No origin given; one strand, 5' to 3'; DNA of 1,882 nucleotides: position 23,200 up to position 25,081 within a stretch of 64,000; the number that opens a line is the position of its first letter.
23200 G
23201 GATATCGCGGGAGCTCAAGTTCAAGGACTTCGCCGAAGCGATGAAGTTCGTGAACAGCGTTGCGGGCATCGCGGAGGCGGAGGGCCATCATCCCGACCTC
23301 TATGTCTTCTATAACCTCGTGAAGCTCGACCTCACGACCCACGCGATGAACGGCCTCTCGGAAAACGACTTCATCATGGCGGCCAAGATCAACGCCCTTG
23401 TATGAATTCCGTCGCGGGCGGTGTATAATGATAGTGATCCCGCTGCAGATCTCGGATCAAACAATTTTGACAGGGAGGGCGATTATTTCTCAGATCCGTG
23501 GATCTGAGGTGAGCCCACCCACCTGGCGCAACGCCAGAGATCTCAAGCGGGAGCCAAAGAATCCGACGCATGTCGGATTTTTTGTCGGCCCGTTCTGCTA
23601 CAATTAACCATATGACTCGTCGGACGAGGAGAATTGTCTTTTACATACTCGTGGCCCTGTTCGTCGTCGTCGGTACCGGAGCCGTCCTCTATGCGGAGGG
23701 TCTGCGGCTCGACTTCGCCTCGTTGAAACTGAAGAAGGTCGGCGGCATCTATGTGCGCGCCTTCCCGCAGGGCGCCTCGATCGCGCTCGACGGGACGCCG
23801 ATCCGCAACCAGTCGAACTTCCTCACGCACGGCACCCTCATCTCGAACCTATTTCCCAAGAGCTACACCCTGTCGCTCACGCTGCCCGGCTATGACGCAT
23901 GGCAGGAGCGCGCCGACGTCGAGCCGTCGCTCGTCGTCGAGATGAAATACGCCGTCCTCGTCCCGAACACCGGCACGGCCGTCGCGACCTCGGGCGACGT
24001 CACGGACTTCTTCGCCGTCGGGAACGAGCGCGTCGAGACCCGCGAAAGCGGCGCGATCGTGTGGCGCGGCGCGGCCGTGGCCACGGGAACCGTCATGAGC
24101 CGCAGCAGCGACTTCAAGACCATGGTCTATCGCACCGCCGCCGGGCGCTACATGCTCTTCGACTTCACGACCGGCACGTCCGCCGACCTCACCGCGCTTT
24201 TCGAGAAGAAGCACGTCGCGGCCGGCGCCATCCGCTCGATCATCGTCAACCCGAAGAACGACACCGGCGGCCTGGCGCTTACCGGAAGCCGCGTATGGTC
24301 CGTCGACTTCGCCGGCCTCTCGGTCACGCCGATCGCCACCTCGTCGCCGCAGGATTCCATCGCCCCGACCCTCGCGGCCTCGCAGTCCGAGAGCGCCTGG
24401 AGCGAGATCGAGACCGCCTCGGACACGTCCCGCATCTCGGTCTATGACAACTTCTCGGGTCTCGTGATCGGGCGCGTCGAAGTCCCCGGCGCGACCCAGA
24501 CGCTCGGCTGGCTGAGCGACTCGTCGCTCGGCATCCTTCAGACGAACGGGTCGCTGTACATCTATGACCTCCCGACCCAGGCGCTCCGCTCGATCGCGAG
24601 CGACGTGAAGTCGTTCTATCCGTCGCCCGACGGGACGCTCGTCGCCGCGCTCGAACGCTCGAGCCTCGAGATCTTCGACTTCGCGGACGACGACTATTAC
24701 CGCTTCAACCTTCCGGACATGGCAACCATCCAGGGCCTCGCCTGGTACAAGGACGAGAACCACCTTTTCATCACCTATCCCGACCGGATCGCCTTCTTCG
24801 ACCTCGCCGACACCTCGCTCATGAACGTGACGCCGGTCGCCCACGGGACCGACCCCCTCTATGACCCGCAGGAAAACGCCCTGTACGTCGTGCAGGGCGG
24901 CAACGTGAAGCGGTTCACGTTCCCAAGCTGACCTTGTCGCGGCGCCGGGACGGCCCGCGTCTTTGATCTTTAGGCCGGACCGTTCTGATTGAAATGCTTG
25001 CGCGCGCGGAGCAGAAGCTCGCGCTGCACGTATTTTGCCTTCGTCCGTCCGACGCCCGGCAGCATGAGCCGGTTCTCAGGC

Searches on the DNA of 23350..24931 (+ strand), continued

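Call 38: search_with_rna_model(model_id=R1, sources=[L063, L064, L065, L066, L067, L068, L069, L070, L071, L072, L073, L074, L075, L076, L077, L078, L079, L080, L081, L082, L083, L084, L085, L086, L087, L088, L089, L090, L091, L092, L093, L094, L095, L096, L097, L098, L099, L100, L101, L102, L103, L104, L105, L106, L107, L108, L109, L110, L111, L112, L113, L114, L115, L116, L117, L118, L119, L120, L121, L122, L123, L124, L125, L126, L127, L128, L129, L130, L131, L132, L133, L134, L135, L136, L137, L138, L139, L140, L141, L142, L143, L144, L145, L146, L147, L148, L149, L150, L151, L152, L153, L154, L155, L156, L157, L158, L159, L160, L161, L162], max_evalue=0.01, make_alignment=true)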
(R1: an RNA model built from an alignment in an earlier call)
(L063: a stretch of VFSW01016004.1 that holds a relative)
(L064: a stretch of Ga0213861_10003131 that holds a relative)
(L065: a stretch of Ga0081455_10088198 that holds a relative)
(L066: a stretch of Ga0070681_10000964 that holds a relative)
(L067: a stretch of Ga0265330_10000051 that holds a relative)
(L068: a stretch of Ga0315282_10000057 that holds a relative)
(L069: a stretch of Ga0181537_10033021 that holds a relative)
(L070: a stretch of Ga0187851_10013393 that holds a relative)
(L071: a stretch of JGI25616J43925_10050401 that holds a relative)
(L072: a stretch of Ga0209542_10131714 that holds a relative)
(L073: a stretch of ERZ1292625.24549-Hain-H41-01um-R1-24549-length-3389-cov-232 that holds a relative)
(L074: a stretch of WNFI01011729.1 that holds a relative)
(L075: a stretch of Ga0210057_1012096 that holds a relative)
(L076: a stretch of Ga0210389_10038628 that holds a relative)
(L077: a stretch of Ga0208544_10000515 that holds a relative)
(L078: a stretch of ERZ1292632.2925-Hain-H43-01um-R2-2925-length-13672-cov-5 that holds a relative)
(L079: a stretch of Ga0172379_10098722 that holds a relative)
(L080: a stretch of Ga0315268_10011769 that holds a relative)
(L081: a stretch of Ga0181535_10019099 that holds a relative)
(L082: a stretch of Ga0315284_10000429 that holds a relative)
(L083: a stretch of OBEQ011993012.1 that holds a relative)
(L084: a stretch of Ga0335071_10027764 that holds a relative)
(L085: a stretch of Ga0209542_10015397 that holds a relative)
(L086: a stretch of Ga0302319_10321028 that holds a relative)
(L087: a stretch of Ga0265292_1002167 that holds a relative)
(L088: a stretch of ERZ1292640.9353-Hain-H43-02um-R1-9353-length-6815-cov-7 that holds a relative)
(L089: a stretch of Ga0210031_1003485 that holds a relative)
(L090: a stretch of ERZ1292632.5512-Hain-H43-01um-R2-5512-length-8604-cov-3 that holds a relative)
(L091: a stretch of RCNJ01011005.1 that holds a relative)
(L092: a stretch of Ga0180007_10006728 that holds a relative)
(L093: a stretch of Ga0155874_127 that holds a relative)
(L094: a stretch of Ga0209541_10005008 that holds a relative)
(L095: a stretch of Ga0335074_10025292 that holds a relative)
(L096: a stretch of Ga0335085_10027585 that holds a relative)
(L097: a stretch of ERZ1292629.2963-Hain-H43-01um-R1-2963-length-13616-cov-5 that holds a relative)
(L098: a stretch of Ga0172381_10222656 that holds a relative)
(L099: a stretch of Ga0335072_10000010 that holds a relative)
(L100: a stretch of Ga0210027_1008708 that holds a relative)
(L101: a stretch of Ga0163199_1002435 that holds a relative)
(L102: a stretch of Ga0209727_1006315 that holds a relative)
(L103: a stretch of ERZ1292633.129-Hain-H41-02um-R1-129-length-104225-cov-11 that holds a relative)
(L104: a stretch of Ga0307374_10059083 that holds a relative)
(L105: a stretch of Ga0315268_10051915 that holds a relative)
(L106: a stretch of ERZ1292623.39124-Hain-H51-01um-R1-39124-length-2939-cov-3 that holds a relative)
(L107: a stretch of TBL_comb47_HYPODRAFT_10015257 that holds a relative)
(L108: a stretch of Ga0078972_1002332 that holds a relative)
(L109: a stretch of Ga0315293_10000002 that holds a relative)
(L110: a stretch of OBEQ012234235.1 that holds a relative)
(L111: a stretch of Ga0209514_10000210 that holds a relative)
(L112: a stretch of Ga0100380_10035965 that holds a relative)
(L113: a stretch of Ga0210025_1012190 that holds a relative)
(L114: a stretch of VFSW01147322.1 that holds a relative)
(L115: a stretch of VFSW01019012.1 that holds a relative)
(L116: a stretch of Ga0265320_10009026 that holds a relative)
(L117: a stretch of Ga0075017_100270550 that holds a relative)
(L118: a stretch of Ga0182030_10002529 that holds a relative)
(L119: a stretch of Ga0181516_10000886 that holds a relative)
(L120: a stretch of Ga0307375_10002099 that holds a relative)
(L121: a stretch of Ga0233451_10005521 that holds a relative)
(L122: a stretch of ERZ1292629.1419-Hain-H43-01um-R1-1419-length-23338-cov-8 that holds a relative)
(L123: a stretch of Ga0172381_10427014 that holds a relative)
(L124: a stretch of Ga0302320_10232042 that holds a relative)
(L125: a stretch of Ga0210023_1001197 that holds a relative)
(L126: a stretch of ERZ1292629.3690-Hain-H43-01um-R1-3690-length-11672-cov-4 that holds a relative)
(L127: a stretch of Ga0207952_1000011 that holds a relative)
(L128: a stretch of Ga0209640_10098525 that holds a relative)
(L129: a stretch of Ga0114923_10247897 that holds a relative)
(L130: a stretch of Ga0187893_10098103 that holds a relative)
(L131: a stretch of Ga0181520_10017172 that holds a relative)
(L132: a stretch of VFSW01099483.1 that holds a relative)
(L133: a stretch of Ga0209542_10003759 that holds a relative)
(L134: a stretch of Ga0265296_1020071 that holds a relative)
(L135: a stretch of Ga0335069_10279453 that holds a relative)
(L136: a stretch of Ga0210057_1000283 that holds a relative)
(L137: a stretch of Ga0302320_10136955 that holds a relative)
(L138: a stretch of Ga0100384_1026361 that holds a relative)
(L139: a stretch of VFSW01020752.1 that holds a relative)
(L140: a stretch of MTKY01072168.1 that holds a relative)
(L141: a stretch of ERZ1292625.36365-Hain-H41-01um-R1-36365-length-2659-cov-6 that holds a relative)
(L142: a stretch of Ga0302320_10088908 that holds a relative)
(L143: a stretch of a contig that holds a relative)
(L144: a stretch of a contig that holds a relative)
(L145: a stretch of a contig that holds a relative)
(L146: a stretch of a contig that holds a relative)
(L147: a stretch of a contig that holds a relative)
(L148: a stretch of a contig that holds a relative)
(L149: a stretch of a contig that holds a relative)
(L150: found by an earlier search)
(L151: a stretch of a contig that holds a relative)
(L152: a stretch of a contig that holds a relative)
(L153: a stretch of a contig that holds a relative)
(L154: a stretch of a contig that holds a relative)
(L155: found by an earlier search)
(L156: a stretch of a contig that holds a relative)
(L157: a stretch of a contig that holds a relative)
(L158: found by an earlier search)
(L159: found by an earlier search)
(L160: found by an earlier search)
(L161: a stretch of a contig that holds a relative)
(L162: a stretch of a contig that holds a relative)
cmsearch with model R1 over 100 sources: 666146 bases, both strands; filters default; matches with E-value up to 0.01: 86.
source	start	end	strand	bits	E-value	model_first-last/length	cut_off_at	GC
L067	644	771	+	132.9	1.7e-37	1-127/127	no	0.52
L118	3709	3837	+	127.5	8.1e-36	1-127/127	no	0.51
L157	1379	1505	+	127.2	1e-35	1-127/127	no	0.53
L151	4815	4939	+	127.2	1e-35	1-127/127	no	0.55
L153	1862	1986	+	127.2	1e-35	1-127/127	no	0.55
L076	1140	1266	-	126.2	2e-35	1-127/127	no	0.5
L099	65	193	-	124.7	6.2e-35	1-127/127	no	0.51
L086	599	727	+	124.7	6.2e-35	1-127/127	no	0.52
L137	33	161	-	124.7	6.2e-35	1-127/127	no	0.52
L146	53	181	+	122.8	2.4e-34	1-127/127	no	0.47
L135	845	971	+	122.3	3.5e-34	1-127/127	no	0.57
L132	3149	3277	+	121.6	5.5e-34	1-127/127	no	0.54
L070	4812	4940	+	120.4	1.3e-33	1-127/127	no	0.49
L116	5721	5845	+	115.5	4.1e-32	1-127/127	no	0.51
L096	4196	4318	+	114.3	9.8e-32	1-127/127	no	0.53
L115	7397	7525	+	113.7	1.6e-31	1-127/127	no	0.53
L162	799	925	+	111.3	8.8e-31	1-127/127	no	0.49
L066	1007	1135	+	110.2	1.9e-30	1-127/127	no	0.54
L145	7890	8018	+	108.9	4.8e-30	1-127/127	no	0.5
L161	1969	2097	+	108.9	4.8e-30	1-127/127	no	0.5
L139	4940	5062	-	108.9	4.8e-30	1-127/127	no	0.61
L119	5868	5994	+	108.5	6e-30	1-127/127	no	0.52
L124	1714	1843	+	108.4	6.9e-30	1-127/127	no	0.45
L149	1108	1233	-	107.5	1.3e-29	1-127/127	no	0.52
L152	3839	3966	+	107.4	1.4e-29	1-127/127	no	0.51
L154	5500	5627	-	107.4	1.4e-29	1-127/127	no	0.51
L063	9823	9951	+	106.9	2e-29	1-127/127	no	0.55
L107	5318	5444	-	106.1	3.5e-29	1-127/127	no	0.51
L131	2407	2536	+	105.7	4.8e-29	1-127/127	no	0.52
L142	3433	3560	-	105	7.4e-29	1-127/127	no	0.49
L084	317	445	+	104.9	8.2e-29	1-127/127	no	0.47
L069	2165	2292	-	104.5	1.1e-28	1-127/127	no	0.52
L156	3421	3549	-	104.1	1.5e-28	1-127/127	no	0.48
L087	12719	12845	+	103.5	2.2e-28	1-127/127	no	0.47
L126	11394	11523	+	103.1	2.9e-28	1-127/127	no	0.46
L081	4243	4374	-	102.4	4.7e-28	1-127/127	no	0.5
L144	6212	6343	+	102.4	4.7e-28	1-127/127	no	0.5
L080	7668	7799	-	102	6.4e-28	1-127/127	no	0.48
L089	1738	1868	+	101.7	8.2e-28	1-127/127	no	0.46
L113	5088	5218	-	101.7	8.2e-28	1-127/127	no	0.46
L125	6705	6835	+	101.7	8.2e-28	1-127/127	no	0.46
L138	380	510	-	101.7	8.2e-28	1-127/127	no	0.46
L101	5280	5408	-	101.5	9.2e-28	1-127/127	no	0.45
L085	11716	11844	+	101.1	1.3e-27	1-127/127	no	0.45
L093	5131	5259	-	101.1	1.3e-27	1-127/127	no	0.45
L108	2916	3045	+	100.2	2.4e-27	1-127/127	no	0.48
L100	4979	5110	-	100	2.6e-27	1-127/127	no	0.45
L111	3447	3579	-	99.3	4.5e-27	1-127/127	no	0.46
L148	1930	2058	-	99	5.5e-27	1-127/127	no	0.49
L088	565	693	-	98.9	5.8e-27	1-127/127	no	0.46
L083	10277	10403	+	98.8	6.3e-27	1-127/127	no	0.5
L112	34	164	-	97.8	1.2e-26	1-127/127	no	0.46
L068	8572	8701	+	97.7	1.4e-26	1-127/127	no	0.48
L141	744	872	+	97.1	2e-26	1-127/127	no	0.5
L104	2278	2417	+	96.1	4.3e-26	1-127/127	no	0.53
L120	3110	3241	+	96.1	4.4e-26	1-127/127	no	0.49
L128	2149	2277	-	95.6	6.3e-26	1-127/127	no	0.5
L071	1389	1531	-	95.4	6.9e-26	1-127/127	no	0.52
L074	2109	2251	+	95.4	6.9e-26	1-127/127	no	0.52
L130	1744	1873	-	92.2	6.8e-25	1-127/127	no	0.5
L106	694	823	+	91.6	1.1e-24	1-127/127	no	0.54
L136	2818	2946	+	87.8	1.6e-23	1-127/127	no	0.54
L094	1169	1298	-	87.8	1.6e-23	1-127/127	no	0.52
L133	6438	6567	-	87.8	1.6e-23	1-127/127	no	0.52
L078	717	845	+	85.9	6.1e-23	1-127/127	no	0.5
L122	5937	6065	-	85.9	6.1e-23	1-127/127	no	0.5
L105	502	642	-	85.4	8.7e-23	1-127/127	no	0.52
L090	4039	4169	+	85.2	9.8e-23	1-127/127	no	0.51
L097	9346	9476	-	85.2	9.8e-23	1-127/127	no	0.51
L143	2971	3110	-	83.8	2.7e-22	1-127/127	no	0.51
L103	3443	3572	-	82.5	7.1e-22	1-127/127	no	0.45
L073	892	1024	-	82.4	7.3e-22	1-127/127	no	0.5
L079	1752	1879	-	81.5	1.4e-21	1-127/127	no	0.49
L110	6452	6581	+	80.9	2.1e-21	1-127/127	no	0.52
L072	1790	1919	-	78.9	8.9e-21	1-127/127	no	0.48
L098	61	188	+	77.9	1.8e-20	1-127/127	no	0.51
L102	1548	1675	-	77.7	2.1e-20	1-127/127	no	0.48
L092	4510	4645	-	77.5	2.5e-20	1-127/127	no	0.51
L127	12916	13057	-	77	3.3e-20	1-127/127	no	0.54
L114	558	698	+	76.5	5e-20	1-127/127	no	0.55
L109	287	418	+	74.7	1.8e-19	1-127/127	no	0.51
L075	3411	3550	-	74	2.9e-19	1-127/127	no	0.5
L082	1262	1393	+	72.3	9.9e-19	1-127/127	no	0.52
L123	118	255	+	70.5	3.7e-18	1-127/127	no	0.42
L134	2894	3022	+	68.3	1.7e-17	1-127/127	no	0.47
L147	1275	1403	+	68.3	1.7e-17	1-127/127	no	0.47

Alignment A5: 86 matches aligned to the model, 189 columns, each read 5' to 3' on its own strand. Consensus structure (alignment columns), stored with it:
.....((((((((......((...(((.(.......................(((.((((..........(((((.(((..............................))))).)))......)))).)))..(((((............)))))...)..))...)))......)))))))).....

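Call 43: search_rna_families(sources=[L165, L123, L146, L141, L168, L162, L098, L086, L071, L135, L030, L035, L167, L157, L067, L079, L163, L128, L072, L130], threshold=evalue, max_evalue=10)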
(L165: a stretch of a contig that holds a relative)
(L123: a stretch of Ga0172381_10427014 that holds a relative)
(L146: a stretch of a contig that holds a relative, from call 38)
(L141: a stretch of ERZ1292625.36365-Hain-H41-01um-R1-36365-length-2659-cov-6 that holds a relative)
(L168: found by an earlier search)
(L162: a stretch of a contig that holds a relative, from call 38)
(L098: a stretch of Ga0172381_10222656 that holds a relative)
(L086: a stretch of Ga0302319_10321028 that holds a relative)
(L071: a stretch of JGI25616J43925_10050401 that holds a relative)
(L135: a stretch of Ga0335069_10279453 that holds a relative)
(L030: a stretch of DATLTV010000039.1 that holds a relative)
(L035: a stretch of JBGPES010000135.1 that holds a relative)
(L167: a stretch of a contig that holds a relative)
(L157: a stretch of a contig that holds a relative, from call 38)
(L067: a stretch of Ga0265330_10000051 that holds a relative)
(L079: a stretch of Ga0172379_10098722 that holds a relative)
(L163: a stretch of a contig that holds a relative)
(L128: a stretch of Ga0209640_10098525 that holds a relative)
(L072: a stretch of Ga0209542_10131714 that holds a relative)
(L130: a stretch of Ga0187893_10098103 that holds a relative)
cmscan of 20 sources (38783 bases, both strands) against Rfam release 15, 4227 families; matches with E-value up to 10: 33.
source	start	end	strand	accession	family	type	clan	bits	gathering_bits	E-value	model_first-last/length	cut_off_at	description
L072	1569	1639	+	RF00005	tRNA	Gene; tRNA;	CL00001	59.8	29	1.2e-10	1-71/71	no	tRNA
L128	2006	2076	-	RF00005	tRNA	Gene; tRNA;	CL00001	53.4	29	6.8e-09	1-71/71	no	tRNA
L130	344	414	+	RF00005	tRNA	Gene; tRNA;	CL00001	53.4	29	7.2e-09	1-71/71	no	tRNA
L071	1718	1803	-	RF04011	mir-8515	Gene; miRNA;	-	51.5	100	3.7e-07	1-92/92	no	mir-8515 microRNA precursor family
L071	1718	1803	+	RF04011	mir-8515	Gene; miRNA;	-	51.1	100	4.6e-07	1-92/92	no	mir-8515 microRNA precursor family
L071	1689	1804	+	RF01927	MIR1222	Gene; miRNA;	-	38.1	90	9.9e-05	1-107/134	3'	MIR1222 microRNA precursor family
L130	342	436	+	RF02435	SpF41_sRNA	Gene; sRNA;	-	31.4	52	0.35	1-105/105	no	Streptococcus sRNA SpF41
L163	63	138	+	RF02064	STnc370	Gene; sRNA;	-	30.4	54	2.8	1-71/71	no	Enterobacterial sRNA STnc370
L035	194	289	+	RF02432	SpF25_sRNA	Gene; sRNA;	-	29.4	48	0.62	1-102/102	no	Streptococcus sRNA SpF25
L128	1956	2078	-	RF02435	SpF41_sRNA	Gene; sRNA;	-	29.1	52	1.1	1-105/105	no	Streptococcus sRNA SpF41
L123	872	960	+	RF00106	RNAI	Gene; antisense;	-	27.8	47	0.27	1-102/102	no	RNAI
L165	376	458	+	RF02891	AgrB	Gene; antisense;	-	26.7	40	1.7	1-84/84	no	ArsR-gov region gene B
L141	806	904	+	RF01772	rnk_pseudo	Cis-reg; leader;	-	26.2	55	1.9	1-108/108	no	Pseudomonas rnk leader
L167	1434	1556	+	RF00013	6S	Gene;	-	26.2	46.4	0.15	1-187/187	no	6S / SsrS RNA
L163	59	158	-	RF01770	rimP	Cis-reg; leader;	-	26.2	47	3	1-102/102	no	Gammaprotebacteria rimP leader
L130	1747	1869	-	RF00013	6S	Gene;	-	26.2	46.4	0.15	1-187/187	no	6S / SsrS RNA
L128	1912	1994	+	RF02495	ohsC_RNA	Gene; antitoxin;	-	25.9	50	7.1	1-77/77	no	Oppression of Hydrophobic ORF by sRNA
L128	2114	2223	-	RF01772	rnk_pseudo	Cis-reg; leader;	-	25.6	55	2.6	1-108/108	no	Pseudomonas rnk leader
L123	924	1011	-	RF01772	rnk_pseudo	Cis-reg; leader;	-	25.5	55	2.7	1-108/108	no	Pseudomonas rnk leader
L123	929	1005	-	RF00106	RNAI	Gene; antisense;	-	25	47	1.2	1-102/102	no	RNAI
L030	109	190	-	RF02891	AgrB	Gene; antisense;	-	24.7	40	4.7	1-84/84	no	ArsR-gov region gene B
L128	1948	2033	-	RF02748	FtrB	Gene; sRNA;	-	24.6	66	6.8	1-115/115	no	Francisella sRNA B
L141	746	871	+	RF00013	6S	Gene;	-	24.5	46.4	0.38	1-187/187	no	6S / SsrS RNA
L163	106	188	-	RF01393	isrJ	Gene; sRNA;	-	24.3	37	2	1-75/75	no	isrJ Hfq binding RNA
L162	820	911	+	RF00013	6S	Gene;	-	23.4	46.4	0.68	35-152/187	no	6S / SsrS RNA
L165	429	455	-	RF02891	AgrB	Gene; antisense;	-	23.3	40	9.5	55-81/84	no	ArsR-gov region gene B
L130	269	331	-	RF00513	Trp_leader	Cis-reg; leader;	-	22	41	3.5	1-100/100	no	Tryptophan operon leader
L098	44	205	+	RF00013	6S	Gene;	-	21.9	46.4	1.6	1-187/187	no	6S / SsrS RNA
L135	848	969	+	RF00013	6S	Gene;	-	21.8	46.4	1.6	1-187/187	no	6S / SsrS RNA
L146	169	270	+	RF02901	AaHKsRNA41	Gene; sRNA;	-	20.8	97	1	1-187/187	no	Aggregatibacter sRNA 41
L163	104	149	-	RF00512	Leu_leader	Cis-reg; leader;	-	20.1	50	7.8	1-148/148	no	Leucine operon leader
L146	378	425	+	RF04336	Plastid-petD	Intron;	-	20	65.5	9.6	1-47/47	no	Plastid-petD group II-D5 intron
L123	889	957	+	RF00624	P9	Gene;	-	19.9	43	5.1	1-74/74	no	Pseudomonas sRNA P9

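Call 44: search_rna_families(source=L167, start=1400, end=1620, threshold=evalue, max_evalue=10, show_alignments=2)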
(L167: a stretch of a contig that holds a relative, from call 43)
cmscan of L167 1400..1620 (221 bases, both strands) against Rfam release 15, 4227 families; matches with E-value up to 10: 8.
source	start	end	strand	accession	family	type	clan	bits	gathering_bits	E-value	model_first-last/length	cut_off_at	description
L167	1434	1556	+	RF00013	6S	Gene;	-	26.2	46.4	0.00084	1-187/187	no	6S / SsrS RNA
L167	1469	1540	-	RF02978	folP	Cis-reg;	-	21.9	99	0.013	1-102/102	no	folP RNA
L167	1500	1589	+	RF04312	trpB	Cis-reg;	-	17.9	59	3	1-107/107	no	trpB ncRNA motif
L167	1504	1581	+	RF00195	RsmY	Gene; sRNA;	CL00106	17.2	57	0.025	1-121/121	no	RsmY RNA family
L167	1484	1518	+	RF01370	CRISPR-DR57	Gene; CRISPR;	-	15.4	39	0.8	1-37/37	no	CRISPR RNA direct repeat element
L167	1535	1582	+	RF01783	b55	Gene; sRNA;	-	13.7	70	5.9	1-61/61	no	Mycobacterium B11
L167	1559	1582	-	RF00195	RsmY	Gene; sRNA;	CL00106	13.3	57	0.3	97-121/121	no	RsmY RNA family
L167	1559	1582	+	RF00013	6S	Gene;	-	11.7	46.4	2.4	1-187/187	no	6S / SsrS RNA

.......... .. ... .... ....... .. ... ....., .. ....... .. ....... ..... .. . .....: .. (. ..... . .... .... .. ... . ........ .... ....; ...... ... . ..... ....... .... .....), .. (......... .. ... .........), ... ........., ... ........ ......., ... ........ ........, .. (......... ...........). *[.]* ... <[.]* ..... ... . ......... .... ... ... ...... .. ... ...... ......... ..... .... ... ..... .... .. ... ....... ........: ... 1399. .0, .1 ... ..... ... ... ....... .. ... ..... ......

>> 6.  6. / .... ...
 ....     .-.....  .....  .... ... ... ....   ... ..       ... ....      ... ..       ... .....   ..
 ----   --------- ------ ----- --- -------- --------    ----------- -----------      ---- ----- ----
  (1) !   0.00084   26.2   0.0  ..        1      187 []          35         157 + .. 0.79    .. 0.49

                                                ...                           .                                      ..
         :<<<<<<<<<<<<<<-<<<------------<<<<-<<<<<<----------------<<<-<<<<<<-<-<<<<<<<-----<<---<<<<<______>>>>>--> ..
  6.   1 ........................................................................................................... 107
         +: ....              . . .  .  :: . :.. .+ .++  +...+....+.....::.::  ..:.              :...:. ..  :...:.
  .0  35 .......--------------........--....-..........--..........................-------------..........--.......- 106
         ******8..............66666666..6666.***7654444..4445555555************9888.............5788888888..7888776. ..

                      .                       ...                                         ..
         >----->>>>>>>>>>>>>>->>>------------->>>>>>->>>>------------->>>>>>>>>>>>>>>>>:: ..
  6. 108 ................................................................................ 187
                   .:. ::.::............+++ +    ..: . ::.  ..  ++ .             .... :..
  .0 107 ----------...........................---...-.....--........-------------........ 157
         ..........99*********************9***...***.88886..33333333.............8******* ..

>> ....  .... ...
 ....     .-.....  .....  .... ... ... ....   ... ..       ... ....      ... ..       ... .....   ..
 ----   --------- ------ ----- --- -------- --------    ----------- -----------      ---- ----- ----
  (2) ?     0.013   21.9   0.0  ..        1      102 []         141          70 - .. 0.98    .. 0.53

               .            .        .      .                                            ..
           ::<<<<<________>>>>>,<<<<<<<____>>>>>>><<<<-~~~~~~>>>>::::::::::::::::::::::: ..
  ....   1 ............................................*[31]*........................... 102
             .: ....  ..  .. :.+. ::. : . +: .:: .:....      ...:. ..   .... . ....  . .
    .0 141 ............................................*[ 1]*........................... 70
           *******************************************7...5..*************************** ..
